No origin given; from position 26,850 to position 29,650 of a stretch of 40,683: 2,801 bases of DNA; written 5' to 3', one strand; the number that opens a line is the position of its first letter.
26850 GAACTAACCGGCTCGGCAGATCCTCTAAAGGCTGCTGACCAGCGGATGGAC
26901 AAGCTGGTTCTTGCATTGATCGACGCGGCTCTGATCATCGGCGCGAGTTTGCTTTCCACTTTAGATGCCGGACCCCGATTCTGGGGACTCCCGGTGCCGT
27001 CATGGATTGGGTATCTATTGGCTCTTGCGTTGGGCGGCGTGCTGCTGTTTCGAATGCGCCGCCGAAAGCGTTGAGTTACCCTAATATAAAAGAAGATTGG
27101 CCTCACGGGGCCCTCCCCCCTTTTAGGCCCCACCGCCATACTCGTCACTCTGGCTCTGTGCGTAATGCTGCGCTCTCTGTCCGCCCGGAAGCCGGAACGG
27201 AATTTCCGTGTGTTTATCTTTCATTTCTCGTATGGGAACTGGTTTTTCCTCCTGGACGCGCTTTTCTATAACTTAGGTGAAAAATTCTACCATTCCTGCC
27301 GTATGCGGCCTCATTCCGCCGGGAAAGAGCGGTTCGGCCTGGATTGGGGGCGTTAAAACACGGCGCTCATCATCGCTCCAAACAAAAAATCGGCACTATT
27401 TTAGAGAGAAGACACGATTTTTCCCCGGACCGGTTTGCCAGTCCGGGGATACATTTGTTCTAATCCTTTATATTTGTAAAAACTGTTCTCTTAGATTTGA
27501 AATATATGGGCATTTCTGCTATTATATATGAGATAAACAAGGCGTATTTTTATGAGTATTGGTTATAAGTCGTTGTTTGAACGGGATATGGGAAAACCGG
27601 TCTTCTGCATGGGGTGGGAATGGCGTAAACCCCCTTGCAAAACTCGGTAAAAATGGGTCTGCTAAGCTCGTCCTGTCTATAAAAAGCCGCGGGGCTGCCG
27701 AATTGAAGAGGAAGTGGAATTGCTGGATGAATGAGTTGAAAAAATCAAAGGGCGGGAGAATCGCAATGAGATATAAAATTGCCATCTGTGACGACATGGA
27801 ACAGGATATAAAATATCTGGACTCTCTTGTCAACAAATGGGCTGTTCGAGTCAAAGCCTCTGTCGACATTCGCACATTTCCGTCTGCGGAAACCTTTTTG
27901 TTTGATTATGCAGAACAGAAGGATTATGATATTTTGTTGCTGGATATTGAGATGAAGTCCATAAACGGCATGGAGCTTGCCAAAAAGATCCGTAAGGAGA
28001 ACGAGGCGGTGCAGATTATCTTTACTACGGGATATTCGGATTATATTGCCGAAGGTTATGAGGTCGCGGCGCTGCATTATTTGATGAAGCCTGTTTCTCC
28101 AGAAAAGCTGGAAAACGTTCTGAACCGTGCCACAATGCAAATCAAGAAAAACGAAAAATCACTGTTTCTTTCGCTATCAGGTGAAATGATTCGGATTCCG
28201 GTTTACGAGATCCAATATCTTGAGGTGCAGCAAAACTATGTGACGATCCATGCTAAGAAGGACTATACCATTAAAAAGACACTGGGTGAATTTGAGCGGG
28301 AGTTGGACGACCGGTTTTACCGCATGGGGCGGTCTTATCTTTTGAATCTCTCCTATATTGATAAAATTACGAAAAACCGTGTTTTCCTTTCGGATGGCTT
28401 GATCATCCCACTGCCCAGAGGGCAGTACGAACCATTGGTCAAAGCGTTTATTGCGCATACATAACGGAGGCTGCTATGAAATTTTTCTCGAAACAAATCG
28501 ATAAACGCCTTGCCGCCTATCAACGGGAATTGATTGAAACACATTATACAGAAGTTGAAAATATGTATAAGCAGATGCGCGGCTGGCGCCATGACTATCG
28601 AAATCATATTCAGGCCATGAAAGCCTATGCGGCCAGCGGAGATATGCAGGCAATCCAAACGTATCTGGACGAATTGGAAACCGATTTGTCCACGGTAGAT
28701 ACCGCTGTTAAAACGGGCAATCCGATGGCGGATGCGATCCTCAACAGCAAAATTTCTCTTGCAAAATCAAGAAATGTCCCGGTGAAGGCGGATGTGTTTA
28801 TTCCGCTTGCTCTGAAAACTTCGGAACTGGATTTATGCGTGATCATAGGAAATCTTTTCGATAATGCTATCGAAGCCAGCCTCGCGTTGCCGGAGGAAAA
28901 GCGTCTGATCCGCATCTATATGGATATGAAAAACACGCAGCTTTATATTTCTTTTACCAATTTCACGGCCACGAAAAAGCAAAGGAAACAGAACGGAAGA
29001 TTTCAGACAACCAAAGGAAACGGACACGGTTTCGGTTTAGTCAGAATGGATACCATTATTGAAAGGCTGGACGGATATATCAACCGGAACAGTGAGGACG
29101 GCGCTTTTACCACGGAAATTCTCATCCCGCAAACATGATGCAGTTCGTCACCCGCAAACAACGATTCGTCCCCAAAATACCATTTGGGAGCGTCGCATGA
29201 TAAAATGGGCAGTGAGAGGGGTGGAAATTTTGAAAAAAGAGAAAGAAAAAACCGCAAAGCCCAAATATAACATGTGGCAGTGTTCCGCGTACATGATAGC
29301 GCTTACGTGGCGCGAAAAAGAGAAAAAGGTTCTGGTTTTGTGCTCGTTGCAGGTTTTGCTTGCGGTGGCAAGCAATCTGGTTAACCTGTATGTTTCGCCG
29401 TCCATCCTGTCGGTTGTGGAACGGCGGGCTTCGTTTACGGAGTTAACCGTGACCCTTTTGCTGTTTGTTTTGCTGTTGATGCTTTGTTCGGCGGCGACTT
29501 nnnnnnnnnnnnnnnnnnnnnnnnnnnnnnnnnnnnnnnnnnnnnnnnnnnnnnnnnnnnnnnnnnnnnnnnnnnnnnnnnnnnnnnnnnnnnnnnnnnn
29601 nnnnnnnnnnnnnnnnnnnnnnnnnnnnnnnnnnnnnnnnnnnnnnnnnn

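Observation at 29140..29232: Canonical LytTR box (9-mer, 12-nt gap, 9-mer) placed exactly between the kinase stop and the ABC exporter start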

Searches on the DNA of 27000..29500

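Call 43: search_rna_families(source=window, start=27000, end=29500, threshold=evalue, max_evalue=1)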
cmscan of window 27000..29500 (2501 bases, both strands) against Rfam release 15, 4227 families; matches with E-value up to 1: 0.
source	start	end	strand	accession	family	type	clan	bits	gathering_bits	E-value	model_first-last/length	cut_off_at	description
